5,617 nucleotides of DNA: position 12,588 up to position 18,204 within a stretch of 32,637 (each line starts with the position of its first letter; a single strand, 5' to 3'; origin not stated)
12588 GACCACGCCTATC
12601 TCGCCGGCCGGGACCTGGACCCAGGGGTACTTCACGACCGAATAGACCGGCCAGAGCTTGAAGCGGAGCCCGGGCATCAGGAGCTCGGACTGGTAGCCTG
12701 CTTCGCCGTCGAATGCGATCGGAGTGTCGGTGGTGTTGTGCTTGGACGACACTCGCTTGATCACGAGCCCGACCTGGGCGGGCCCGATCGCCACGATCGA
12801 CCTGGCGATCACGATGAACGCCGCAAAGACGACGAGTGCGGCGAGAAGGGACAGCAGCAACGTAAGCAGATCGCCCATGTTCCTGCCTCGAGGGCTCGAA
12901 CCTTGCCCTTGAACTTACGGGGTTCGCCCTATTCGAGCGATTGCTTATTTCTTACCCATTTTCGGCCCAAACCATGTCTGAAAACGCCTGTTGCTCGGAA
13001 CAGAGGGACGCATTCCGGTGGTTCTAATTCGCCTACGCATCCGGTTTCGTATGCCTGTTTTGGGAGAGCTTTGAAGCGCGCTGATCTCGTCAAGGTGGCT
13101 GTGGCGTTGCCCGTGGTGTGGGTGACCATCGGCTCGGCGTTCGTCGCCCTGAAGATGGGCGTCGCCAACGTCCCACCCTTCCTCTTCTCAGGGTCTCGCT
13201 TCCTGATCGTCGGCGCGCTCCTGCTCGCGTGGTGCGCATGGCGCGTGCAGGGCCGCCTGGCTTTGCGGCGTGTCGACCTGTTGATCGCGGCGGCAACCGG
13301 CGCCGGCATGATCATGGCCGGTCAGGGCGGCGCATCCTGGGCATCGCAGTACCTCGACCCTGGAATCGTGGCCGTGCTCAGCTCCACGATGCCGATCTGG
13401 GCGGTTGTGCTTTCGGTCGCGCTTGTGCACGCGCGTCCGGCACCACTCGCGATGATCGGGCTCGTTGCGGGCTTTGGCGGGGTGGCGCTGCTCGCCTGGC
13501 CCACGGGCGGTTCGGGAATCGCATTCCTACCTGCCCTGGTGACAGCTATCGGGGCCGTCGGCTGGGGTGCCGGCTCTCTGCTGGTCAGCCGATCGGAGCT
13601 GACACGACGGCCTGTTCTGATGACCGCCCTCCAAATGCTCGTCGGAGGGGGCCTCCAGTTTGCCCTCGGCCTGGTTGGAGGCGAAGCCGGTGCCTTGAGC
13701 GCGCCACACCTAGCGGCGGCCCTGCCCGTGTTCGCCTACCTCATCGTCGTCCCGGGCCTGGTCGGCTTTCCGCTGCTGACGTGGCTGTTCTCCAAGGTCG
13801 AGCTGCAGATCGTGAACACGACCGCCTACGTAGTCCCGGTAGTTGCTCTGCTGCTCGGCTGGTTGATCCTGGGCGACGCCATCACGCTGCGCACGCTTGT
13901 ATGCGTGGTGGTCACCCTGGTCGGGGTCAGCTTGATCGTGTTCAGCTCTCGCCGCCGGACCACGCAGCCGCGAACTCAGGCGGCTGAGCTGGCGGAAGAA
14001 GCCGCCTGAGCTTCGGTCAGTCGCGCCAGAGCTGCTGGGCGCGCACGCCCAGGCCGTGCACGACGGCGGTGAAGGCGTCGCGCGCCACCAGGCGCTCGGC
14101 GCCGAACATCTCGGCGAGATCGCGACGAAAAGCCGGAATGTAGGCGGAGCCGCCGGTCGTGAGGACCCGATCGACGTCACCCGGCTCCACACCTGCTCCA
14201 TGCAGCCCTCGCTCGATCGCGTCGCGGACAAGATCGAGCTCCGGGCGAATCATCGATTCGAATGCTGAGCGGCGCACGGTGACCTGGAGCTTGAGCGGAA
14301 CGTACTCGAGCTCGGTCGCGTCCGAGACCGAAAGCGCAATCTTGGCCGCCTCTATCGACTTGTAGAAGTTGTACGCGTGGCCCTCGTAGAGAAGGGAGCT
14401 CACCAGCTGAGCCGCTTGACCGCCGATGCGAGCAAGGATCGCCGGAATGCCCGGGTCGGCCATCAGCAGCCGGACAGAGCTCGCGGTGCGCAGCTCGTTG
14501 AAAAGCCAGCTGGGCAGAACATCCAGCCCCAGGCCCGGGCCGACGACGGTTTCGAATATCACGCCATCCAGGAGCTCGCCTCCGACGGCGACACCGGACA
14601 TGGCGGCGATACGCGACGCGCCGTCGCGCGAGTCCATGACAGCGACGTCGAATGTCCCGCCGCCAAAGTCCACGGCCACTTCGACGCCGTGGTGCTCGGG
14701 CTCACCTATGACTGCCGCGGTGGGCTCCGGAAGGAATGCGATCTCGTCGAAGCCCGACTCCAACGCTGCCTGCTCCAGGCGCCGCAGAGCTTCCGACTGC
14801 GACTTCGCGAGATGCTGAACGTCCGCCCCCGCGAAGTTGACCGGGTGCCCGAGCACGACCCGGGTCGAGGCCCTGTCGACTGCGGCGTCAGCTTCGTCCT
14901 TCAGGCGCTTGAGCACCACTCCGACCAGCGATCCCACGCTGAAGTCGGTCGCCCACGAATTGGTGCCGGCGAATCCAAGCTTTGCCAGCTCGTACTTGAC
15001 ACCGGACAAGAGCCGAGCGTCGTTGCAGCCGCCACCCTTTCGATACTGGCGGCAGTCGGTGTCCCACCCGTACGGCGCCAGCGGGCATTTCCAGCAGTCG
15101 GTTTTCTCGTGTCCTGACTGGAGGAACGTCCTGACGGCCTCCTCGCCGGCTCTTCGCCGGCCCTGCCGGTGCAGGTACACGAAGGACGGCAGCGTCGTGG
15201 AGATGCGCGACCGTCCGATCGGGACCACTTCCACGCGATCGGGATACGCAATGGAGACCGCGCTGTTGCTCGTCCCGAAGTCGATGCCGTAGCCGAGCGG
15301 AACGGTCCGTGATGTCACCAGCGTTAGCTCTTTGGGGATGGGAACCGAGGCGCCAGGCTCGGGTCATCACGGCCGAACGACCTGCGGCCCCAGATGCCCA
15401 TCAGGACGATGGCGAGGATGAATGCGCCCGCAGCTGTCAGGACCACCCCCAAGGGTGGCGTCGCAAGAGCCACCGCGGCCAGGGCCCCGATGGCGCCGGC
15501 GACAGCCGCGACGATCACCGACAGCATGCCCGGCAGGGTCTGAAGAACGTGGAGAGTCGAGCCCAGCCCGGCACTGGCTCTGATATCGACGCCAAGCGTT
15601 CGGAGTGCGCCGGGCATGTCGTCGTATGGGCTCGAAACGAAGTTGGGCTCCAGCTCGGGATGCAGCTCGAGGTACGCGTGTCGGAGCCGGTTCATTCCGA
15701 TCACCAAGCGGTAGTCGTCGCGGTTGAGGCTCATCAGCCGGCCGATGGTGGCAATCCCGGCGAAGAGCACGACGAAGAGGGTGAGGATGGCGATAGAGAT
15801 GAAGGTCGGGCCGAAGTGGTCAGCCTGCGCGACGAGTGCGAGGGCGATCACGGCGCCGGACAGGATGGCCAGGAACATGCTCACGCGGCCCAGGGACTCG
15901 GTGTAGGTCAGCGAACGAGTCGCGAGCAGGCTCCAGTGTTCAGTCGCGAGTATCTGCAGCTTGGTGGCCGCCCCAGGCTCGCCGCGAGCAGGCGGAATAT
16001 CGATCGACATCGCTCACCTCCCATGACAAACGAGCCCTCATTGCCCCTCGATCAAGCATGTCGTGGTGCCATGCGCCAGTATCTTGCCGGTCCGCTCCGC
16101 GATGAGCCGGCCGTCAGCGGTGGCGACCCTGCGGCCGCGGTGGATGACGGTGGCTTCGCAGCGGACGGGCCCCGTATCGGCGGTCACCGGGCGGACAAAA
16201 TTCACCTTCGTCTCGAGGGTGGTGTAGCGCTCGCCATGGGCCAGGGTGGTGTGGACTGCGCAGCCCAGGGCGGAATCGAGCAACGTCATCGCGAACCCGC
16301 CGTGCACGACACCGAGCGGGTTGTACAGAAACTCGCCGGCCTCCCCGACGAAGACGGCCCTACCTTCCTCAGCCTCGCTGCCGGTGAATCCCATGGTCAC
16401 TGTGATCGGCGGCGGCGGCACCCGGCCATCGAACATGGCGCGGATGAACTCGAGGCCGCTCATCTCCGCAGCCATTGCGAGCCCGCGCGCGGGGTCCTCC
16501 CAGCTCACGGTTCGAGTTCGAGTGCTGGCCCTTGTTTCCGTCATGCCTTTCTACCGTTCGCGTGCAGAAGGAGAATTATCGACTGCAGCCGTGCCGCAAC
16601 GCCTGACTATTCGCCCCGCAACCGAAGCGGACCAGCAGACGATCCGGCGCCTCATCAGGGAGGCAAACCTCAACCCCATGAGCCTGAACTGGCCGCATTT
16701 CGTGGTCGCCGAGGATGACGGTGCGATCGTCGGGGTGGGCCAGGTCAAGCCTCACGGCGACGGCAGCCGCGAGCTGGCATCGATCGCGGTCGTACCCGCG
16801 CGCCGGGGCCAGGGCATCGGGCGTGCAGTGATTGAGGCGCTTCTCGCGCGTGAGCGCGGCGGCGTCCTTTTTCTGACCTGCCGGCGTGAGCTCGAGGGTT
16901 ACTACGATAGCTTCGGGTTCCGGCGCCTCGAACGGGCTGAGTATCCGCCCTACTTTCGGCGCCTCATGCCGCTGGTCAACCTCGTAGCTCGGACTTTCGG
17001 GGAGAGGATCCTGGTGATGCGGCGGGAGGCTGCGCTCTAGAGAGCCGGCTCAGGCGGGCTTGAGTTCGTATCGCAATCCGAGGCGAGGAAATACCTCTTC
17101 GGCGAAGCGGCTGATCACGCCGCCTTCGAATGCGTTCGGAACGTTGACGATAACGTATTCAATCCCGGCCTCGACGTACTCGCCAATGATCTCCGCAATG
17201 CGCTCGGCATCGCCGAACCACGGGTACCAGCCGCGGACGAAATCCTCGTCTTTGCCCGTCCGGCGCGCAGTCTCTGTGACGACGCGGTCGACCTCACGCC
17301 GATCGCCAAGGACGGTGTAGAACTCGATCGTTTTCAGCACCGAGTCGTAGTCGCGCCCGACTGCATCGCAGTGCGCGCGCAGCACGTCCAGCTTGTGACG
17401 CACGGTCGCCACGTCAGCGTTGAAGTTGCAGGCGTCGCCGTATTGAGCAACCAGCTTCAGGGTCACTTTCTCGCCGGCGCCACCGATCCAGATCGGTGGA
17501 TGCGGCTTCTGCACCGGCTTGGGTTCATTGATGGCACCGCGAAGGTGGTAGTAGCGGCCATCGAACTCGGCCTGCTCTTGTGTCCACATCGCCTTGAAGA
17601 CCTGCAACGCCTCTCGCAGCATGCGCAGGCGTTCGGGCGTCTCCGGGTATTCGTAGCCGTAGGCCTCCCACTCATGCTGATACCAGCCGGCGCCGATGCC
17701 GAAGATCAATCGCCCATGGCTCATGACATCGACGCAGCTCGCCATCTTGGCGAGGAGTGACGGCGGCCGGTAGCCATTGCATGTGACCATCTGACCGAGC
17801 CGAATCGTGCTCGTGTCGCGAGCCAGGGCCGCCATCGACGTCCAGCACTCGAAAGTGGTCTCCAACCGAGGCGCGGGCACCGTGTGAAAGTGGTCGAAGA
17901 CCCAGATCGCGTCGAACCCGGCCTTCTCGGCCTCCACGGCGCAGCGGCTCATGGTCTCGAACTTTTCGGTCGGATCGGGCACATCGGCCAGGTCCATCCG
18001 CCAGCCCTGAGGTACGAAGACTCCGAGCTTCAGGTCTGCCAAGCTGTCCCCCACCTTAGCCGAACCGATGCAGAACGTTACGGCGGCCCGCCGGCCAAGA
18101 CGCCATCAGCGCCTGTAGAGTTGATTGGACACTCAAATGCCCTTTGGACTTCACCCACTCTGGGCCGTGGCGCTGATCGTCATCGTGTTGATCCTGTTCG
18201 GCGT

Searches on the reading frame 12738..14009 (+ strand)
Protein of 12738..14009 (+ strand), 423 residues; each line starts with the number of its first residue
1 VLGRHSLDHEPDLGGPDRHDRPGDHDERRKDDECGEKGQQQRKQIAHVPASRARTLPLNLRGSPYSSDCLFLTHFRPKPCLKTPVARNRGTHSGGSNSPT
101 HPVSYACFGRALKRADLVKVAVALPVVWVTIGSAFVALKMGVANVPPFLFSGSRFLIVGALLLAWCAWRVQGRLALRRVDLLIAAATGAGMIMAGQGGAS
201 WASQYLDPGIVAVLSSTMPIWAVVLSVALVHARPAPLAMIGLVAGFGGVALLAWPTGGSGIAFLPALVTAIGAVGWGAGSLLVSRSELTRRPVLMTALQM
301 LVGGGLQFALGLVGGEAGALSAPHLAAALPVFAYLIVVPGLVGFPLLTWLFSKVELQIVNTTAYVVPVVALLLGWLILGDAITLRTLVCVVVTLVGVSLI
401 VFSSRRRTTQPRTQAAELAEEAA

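Call 76: search_protein_families(library=pfam, proteins=[window:12738-14009:+], max_evalue=0.0001)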
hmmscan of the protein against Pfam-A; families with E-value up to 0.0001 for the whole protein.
window:12738-14009:+ (423 aa): 1 family
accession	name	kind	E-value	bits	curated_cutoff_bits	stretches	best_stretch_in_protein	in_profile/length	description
PF00892.27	EamA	-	2.9e-27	96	28.2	2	128-253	11-134/135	EamA-like transporter family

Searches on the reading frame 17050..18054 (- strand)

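Call 76: search_protein_families(library=pfam, proteins=[window:17050-18054:-], max_evalue=0.0001)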
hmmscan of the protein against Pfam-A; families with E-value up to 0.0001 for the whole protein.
window:17050-18054:- (334 aa): 1 family
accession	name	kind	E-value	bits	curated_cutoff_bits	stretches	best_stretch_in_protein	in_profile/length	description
PF00296.26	Bac_luciferase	-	1.2e-51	176.3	27.9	1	25-255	18-236/314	Luciferase-like monooxygenase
